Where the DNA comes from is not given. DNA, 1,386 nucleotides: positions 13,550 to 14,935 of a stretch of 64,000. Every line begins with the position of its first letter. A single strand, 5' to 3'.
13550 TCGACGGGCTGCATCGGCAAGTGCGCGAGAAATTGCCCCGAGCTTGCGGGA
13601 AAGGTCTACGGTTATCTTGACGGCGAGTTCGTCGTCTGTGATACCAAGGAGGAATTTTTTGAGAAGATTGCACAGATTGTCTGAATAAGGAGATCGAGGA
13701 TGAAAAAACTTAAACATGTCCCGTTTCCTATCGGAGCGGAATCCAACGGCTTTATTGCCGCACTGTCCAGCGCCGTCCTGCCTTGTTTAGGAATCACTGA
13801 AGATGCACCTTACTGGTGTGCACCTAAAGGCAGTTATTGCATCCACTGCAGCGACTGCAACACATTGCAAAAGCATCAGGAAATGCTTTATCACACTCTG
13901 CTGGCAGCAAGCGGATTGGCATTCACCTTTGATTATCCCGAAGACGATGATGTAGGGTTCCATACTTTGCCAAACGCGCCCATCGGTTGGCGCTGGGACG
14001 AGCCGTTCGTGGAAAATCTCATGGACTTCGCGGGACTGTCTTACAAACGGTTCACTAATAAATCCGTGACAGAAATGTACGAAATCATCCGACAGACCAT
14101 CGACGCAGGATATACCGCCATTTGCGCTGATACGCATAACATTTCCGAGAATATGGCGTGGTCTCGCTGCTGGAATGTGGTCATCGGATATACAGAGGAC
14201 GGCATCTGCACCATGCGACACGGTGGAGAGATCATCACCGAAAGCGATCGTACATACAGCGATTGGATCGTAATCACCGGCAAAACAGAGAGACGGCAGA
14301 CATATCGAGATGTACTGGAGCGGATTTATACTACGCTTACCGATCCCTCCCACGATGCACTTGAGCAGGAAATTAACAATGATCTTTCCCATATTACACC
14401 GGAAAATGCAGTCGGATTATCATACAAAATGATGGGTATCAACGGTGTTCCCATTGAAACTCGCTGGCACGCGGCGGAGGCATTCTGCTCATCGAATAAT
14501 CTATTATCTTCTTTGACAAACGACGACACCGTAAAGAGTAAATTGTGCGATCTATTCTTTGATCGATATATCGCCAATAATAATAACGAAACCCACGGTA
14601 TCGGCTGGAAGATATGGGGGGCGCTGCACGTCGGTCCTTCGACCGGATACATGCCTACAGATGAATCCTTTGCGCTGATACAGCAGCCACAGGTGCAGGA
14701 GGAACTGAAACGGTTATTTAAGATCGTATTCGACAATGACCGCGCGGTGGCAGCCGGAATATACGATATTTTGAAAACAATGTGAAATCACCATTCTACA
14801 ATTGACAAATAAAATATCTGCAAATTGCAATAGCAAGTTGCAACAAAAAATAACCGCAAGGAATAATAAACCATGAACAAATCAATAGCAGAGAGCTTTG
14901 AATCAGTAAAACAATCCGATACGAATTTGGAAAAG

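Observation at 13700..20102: AT-rich accessory island carrying a duplicated, uncharacterised three-family gene set (A1-B1-C1 / A2-C2-GNAT-B2)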

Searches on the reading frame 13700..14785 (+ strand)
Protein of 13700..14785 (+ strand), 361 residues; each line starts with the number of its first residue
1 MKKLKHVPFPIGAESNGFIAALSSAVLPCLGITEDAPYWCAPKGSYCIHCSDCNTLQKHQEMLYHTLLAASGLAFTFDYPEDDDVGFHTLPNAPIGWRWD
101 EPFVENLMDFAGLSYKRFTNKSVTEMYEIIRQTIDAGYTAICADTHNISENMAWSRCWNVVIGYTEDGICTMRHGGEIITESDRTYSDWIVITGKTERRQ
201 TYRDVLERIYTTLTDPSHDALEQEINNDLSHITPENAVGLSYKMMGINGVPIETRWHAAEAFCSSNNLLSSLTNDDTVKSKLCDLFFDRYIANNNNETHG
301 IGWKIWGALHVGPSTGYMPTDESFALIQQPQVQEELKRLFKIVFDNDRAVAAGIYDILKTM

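Call 3: search_protein_families(library=pfam, proteins=[window:13700-14785:+], max_evalue=0.1)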
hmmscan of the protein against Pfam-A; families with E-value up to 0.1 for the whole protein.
window:13700-14785:+ (361 aa): 0 families

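Call 4: search_protein_families(library=ncbifam, proteins=[window:13700-14785:+], max_evalue=0.1)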
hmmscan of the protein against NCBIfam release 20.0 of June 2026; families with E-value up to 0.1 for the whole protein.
window:13700-14785:+ (361 aa): 0 families

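Call 8: search_protein_families(library=padloc, proteins=[window:13700-14785:+], max_evalue=0.1)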
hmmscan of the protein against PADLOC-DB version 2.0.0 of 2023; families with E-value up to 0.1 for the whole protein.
window:13700-14785:+ (361 aa): 0 families

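Call 9: search_protein_families(library=phrogs, proteins=[window:13700-14785:+], max_evalue=0.1)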
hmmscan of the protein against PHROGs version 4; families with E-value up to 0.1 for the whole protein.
window:13700-14785:+ (361 aa): 0 families

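Call 21: find_homologous_proteins(query=window:13700-14785:+)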
Query window:13700-14785:+ (361 aa): 229 proteins with E <= 0.001 among 1785 candidates; the best 120 are listed.
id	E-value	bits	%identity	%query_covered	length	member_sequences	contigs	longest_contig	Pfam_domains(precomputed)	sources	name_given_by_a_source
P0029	3.7e-253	857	100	100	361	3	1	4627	-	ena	-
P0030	1.2e-195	668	77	100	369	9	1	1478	-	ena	-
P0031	6.1e-194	662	77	100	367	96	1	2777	-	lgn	-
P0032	6.0e-192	656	76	100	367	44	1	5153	-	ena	-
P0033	1.3e-191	654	75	99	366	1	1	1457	-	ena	-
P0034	1.1e-190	651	74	100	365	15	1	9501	-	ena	-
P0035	4.9e-190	649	75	99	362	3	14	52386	-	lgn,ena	-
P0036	6.5e-190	649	75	100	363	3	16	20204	-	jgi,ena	-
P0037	1.0e-186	638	72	100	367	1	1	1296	-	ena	-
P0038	2.9e-186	637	74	99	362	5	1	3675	-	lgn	-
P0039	5.8e-185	633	74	100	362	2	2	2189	-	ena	-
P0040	1.2e-181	622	71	100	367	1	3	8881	-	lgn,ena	-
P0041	2.9e-179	614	72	98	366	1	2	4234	-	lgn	-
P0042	5.7e-179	613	72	99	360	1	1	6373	-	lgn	-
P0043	2.0e-177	608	70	98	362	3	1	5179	-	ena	-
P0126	1.2e-103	365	47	98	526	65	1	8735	PF06445.21,PF14526.12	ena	-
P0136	8.6e-98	346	49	100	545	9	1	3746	PF06414.19,PF07931.19,PF13671.13,PF13238.13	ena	-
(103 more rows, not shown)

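Call 32: find_related_loci(query=A3, collection=genome_contigs, flank=10000)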
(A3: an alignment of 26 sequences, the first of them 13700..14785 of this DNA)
Query A3 (361 aa) in genome_contigs; peptide patterns used: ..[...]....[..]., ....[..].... (x = any residue, [..] = any of these).
86 stretches matched a pattern; 79 encode a relative of the query (tblastn E <= 1e-3); 79 distinct loci.
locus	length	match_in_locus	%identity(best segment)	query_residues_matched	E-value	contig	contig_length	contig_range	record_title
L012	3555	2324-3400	73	1-359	0e+0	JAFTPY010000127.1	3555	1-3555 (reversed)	MAG: Lachnospiraceae bacterium isolate RGIG4043 Roe_deer_Cecum-5__c179977, whole genome shotgun sequence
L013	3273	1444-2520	68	1-358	0e+0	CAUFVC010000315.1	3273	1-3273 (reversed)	MAG TPA_asm: uncultured Eubacteriales bacterium isolate SRR13494517_bin.74_MetaWRAP_v1.3_MAG genome assembly, contig: ER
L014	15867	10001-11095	65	1-361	1e-167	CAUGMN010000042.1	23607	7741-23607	MAG TPA_asm: uncultured Eubacteriales bacterium isolate SRR16280022_bin.28_MetaWRAP_v1.3_MAG genome assembly, contig: ER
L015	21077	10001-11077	63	1-358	5e-161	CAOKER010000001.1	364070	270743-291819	MAG TPA_asm: uncultured Eubacteriales bacterium isolate SRR17622767_bin.71_metawrap_v1.3_MAG genome assembly, contig: NO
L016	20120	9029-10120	61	1-361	4e-153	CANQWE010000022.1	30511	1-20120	MAG: uncultured Clostridia bacterium isolate Lapin-012__bin86 genome assembly, contig: Lapin-012__NODE_2295_length_30511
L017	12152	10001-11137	60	2-361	2e-150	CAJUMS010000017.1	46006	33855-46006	MAG TPA_asm: uncultured Oscillospiraceae bacterium isolate MGBC157433 genome assembly, contig: MGBC157433.17, whole geno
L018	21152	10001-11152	59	2-361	2e-147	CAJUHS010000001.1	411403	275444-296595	MAG TPA_asm: uncultured Oscillospiraceae bacterium isolate MGBC137711 genome assembly, contig: MGBC137711.1, whole genom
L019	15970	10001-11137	60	2-361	4e-146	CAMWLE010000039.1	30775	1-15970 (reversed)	MAG TPA_asm: uncultured bacterium isolate SRR14411328_bin.10_metawrap_v1.3_MAG genome assembly, contig: NODE.469_length_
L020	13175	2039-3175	59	2-361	2e-145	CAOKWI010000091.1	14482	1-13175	MAG TPA_asm: uncultured Lachnospiraceae bacterium isolate SRR15730538_bin.30_metawrap_v1.3_MAG genome assembly, contig:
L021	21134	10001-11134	59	2-361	4e-145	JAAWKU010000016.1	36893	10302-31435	MAG: Lachnospiraceae bacterium isolate ABMPRH_255_1 SL341412_scaffold_1365, whole genome shotgun sequence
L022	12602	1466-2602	59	2-361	4e-144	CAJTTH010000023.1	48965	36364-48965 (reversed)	MAG TPA_asm: uncultured Oscillospiraceae bacterium isolate MGBC113373 genome assembly, contig: MGBC113373.23, whole geno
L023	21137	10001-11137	58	2-361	5e-144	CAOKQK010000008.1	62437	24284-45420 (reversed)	MAG TPA_asm: uncultured Lachnospiraceae bacterium isolate SRR17684646_bin.65_metawrap_v1.3_MAG genome assembly, contig:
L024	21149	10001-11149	57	2-360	9e-142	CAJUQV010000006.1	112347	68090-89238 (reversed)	MAG TPA_asm: uncultured Ruminiclostridium sp. isolate MGBC147835 genome assembly, contig: MGBC147835.6, whole genome sho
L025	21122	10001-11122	58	2-361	3e-142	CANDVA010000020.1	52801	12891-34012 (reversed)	MAG TPA_asm: uncultured Clostridia bacterium isolate SRR15214595_bin.29_metawrap_v1.3_MAG genome assembly, contig: NODE.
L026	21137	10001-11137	59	2-361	5e-147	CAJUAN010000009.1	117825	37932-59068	MAG TPA_asm: uncultured Oscillospiraceae bacterium isolate MGBC124430 genome assembly, contig: MGBC124430.9, whole genom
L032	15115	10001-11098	47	7-359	3e-108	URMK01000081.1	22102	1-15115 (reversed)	uncultured Lachnospiraceae bacterium isolate UMGS1134 genome assembly, contig: NODE_433_length_22102_cov_16.467501, whol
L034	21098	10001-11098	47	7-359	1e-106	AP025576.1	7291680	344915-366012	Lachnospiraceae bacterium CE91-St56 DNA, complete genome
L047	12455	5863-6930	46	1-358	2e-97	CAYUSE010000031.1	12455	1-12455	MAG TPA_asm: uncultured Lachnospiraceae bacterium isolate SRP287540_co2_367 genome assembly, contig: NODE_5690_length_12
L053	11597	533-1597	45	4-361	1e-96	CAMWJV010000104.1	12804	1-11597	MAG TPA_asm: uncultured Lachnospiraceae bacterium isolate SRR14411261_bin.17_metawrap_v1.3_MAG genome assembly, contig:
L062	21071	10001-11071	45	1-359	4e-94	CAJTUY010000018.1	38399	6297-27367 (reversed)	MAG TPA_asm: uncultured Clostridia bacterium isolate MGBC113686 genome assembly, contig: MGBC113686.18, whole genome sho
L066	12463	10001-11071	46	1-359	1e-93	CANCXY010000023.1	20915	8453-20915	MAG TPA_asm: uncultured Clostridia bacterium isolate ERR6760080_bin.88_metawrap_v1.3_MAG genome assembly, contig: ERZ128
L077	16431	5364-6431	38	7-361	2e-75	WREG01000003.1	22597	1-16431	MAG: Oscillospiraceae bacterium isolate Lab288P3bin68 Ga0123353_10002560, whole genome shotgun sequence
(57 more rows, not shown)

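Call 45: search_protein_families(library=pfam, proteins=[L062:8794-9771:+, L019:11337-13961:+, L025:14498-15553:+, L047:6964-7527:+, L034:8611-9531:+, L023:8526-9611:+], max_evalue=0.01)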
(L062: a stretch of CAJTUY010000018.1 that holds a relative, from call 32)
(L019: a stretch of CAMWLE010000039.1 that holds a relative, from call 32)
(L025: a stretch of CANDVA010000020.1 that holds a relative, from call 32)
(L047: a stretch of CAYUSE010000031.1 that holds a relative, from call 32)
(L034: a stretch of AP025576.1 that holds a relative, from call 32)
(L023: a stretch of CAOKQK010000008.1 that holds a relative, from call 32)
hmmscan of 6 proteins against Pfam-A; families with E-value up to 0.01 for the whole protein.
L062:8794-9771:+ (325 aa): 4 families
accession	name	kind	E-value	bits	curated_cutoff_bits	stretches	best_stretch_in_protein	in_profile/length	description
PF12833.13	HTH_18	-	6.7e-19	68.4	33.6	1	51-128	2-79/80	Helix-turn-helix domain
PF14526.11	Cass2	-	9.3e-18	65.3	27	1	161-322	3-150/150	Integron-associated effector binding protein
PF06445.20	GyrI-like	-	1.3e-13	51.9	26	1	157-322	2-154/155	GyrI-like small molecule binding domain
PF00165.29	HTH_AraC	-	1.5e-13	50.9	26.6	2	37-78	1-42/42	Bacterial regulatory helix-turn-helix proteins, AraC family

L019:11337-13961:+ (874 aa): 2 families
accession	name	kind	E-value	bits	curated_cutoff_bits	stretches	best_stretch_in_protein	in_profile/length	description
PF13411.12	MerR_1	-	2e-14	53.9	21.6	1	8-73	2-66/69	MerR HTH family regulatory protein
PF00376.29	MerR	-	7.3e-08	32.6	28.2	1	8-45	1-38/38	MerR family regulatory protein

L025:14498-15553:+ (351 aa): 0 families

L047:6964-7527:+ (187 aa): 4 families
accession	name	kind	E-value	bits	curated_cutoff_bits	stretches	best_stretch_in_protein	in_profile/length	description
PF00583.31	Acetyltransf_1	-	2.4e-13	50.8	20.7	1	71-164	24-115/116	Acetyltransferase (GNAT) family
PF13302.13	Acetyltransf_3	-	5.4e-13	50.2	25.4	1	54-165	37-137/138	Acetyltransferase (GNAT) domain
PF13673.13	Acetyltransf_10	-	2.6e-05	24.6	23.6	1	66-180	18-122/128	Acetyltransferase (GNAT) domain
PF13508.13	Acetyltransf_7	-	0.00061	20.6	27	1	86-152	10-69/84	Acetyltransferase (GNAT) domain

L034:8611-9531:+ (306 aa): 2 families
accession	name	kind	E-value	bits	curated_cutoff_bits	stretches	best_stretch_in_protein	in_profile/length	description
PF06831.19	H2TH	-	7.8e-08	32.6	34.7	1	175-241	22-86/93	Formamidopyrimidine-DNA glycosylase H2TH domain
PF06827.20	zf-FPG_IleRS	-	0.00021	21.5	21.3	1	265-293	1-29/30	Zinc finger found in FPG and IleRS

L023:8526-9611:+ (361 aa): 1 family
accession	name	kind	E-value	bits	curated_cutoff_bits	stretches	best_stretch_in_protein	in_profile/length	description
PF01551.29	Peptidase_M23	-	2.9e-15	56.7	28.7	1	191-291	2-88/96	Peptidase family M23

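Call 53: predict_structure(alignment_id=A3)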
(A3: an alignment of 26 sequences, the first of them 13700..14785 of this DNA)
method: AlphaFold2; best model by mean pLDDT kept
length: 361 residues; sequences in the alignment: 26
mean_pLDDT: 91.3   pTM: 0.90
mean pLDDT of the five models: 91.3, 89.4, 89.1, 88.9, 88.3
residues with pLDDT >= 90: 267; 70-90: 78; 50-70: 16; < 50: 0
segments of 3 or more residues with pLDDT < 50: none
pLDDT, mean of each block of 10 residues (from residue 1): 79 80 94 82 70 81 94 92 87 87 95 97 97 96 81 83 95 90 95 96 97 98 98 97 93 92 86 93 96 87 96 93 98 98 98 97 91
secondary structure, 60 per line:
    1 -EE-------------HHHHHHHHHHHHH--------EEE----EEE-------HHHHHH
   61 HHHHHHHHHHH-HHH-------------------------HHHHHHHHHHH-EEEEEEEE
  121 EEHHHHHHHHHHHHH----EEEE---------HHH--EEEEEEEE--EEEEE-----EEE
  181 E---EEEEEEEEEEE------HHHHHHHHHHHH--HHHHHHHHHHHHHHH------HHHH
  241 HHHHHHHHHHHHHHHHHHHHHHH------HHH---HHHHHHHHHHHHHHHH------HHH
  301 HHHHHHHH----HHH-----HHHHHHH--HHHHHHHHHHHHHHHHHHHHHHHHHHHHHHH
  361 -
elements in order: H17-29 E38-40 E45-47 H55-71 H101-111 E113-122 H123-135 E140-143 E158-165 E168-172 E178-181 E185-195 H202-213 H216-230 H237-263 H276-291 H298-308 H321-327 H330-360

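Call 57: fold_search(model_id=the predicted structure, library=pdb)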
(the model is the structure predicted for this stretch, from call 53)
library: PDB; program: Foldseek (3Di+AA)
matches with E <= 10: 157; with E <= 0.001: 0
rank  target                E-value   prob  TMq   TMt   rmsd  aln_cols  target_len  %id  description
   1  9qvk                  3.1e-03  1.00  0.37  0.42   9.2       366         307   10  Crystal structure of the CtaG_C11A variant from Ruminiclostridium cellulolyticum (P2(1)-small) (released 2025-10-01)
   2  9qvs                  3.3e-03  1.00  0.36  0.40   9.4       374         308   11  Crystal structure of the CtaG_D144N variant from Ruminiclostridium cellulolyticum (P2(1)-small) (released 2025-10-01)
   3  9qvj_A                3.6e-03  0.99  0.36  0.40   9.4       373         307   11  Crystal structure of CtaG from Ruminiclostridium cellulolyticum (P2(1)-medium) (released 2025-10-01)
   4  6fge_A                3.8e-01  0.51  0.21  0.22   7.5       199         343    8  Crystal structure of human ZUFSP/ZUP1 in complex with ubiquitin (released 2018-04-04)
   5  6ei1_A                3.8e-01  0.41  0.24  0.26   8.8       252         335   11  Crystal structure of the covalent complex between deubiquitinase ZUFSP (ZUP1) and Ubiquitin-PA (released 2018-03-07)
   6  8brf_AAA              3.9e-01  0.77  0.19  0.39   6.5       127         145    9  YopQ apo from Yersinia enterocolitica (released 2023-12-13)
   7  2kvp_MODEL_1_A        5.2e-01  0.80  0.23  0.43   5.8       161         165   12  Solution Structure of the R10 Domain of Talin (released 2010-05-05)
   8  8uao_A                9.7e-01  0.54  0.26  0.37   7.6       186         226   16  DpHF18 filament (released 2024-04-10)
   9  7wlv_E                9.7e-01  0.02  0.09  0.05  26.7       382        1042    9  Crystal Structure of the Multidrug effulx transporter BpeF from Burkholderia pseudomallei. (released 2023-07-19)
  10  6y07_MODEL_1_A        1.1e+00  0.54  0.26  0.50   6.7       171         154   12  Designing a Granulopoietic Protein by Topological Rescaffolding 1: Sohair (released 2020-03-18)
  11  2j8s_A                1.1e+00  0.02  0.09  0.04  28.3       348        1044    7  Drug Export Pathway of Multidrug Exporter AcrB Revealed by DARPin Inhibitors (released 2007-01-23)
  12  7v1a_A                1.2e+00  0.09  0.12  0.14  25.9       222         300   10  Stapled TBS peptide from RIAM bound to talin R7R8 domains (released 2023-06-14)
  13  8ubg_A                1.3e+00  0.41  0.25  0.36   8.0       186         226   13  DpHF19 filament (released 2024-04-10)
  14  4w8p_A                1.3e+00  0.08  0.13  0.15  25.5       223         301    9  Crystal structure of RIAM TBS1 in complex with talin R7R8 domains (released 2014-12-03)
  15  9fhg_A                1.4e+00  0.02  0.09  0.04  27.2       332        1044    8  Crystallographic structure of AcrB V612N in LTO state (released 2025-06-11)
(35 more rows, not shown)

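Call 58: search_solved_structures(query=A3, max_evalue=10, show_alignments=3)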
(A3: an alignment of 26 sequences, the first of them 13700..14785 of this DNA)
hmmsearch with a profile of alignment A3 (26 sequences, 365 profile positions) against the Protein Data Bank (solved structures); distinct sequences matched with E-value up to 10: 0.

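Call 83: search_protein_families(library=pfam, proteins=[L053:3526-5316:-, L066:6734-8110:-], max_evalue=0.05)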
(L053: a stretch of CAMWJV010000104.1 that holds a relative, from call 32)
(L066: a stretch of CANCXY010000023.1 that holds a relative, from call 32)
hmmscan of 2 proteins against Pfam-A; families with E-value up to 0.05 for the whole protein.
L053:3526-5316:- (596 aa): 12 families
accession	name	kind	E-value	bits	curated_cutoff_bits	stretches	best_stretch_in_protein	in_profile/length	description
PF00005.33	ABC_tran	-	1.9e-28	100.2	25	1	363-517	1-137/137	ABC transporter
PF13304.12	AAA_21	-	1e-08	36.1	27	2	488-545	238-298/304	AAA domain, putative AbiEii toxin, Type IV TA system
PF02463.25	SMC_N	-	1.3e-07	31.7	40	1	374-559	25-211/220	RecF/RecN/SMC N terminal domain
PF13555.12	AAA_29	-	5.6e-05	23.3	27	1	367-407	16-55/61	P-loop containing region of AAA domain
PF01926.29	MMR_HSR1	-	0.0019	18.7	21.9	1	375-395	1-21/113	50S ribosome-binding GTPase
PF03193.22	RsgA_GTPase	-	0.0019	18.5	30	1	347-395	81-128/174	RsgA GTPase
PF13476.12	AAA_23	-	0.0027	18.8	27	1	376-480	22-124/201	AAA domain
PF00664.28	ABC_membrane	-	0.0038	17.4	28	1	25-186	2-163/274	ABC transporter transmembrane region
PF19263.5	DUF5906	-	0.0054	17.8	27.6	0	378-434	1-59/114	Family of unknown function (DUF5906)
PF13175.12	AAA_15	-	0.0091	16.1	32.1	1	363-465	14-142/374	AAA ATPase domain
PF20292.4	MC7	-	0.015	15.8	27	0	128-155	30-57/69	ABC-three component (ABC-3C) system Middle Component 7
PF13401.12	AAA_22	-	0.023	15.4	27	0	373-407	5-33/130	AAA domain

L066:6734-8110:- (458 aa): 2 families
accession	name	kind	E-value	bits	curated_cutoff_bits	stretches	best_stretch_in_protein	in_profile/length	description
PF01554.23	MatE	-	1.1e-57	194.6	24.9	2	34-194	1-160/161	MatE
PF13440.11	Polysacc_synt_3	-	9.5e-06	25.5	23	1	26-80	175-229/293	Polysaccharide biosynthesis protein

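Call 85: search_protein_families(library=pfam, proteins=[L077:1571-3463:+, L032:6838-8139:+], max_evalue=0.01)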
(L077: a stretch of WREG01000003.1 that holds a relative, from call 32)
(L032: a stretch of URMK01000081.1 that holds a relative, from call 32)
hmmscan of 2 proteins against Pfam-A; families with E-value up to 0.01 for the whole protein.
L077:1571-3463:+ (630 aa): 1 family
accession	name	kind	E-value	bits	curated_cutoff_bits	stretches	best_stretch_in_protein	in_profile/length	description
PF14526.11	Cass2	-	0.00081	20.1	27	0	203-294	46-138/150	Integron-associated effector binding protein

L032:6838-8139:+ (433 aa): 0 families

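Call 92: search_dna_similar(query=window:13700-14785:+, collection=plasmids, mode=protein, max_evalue=0.001, max_rows=10)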
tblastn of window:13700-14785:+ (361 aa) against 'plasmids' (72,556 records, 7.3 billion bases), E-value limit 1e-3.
No match.
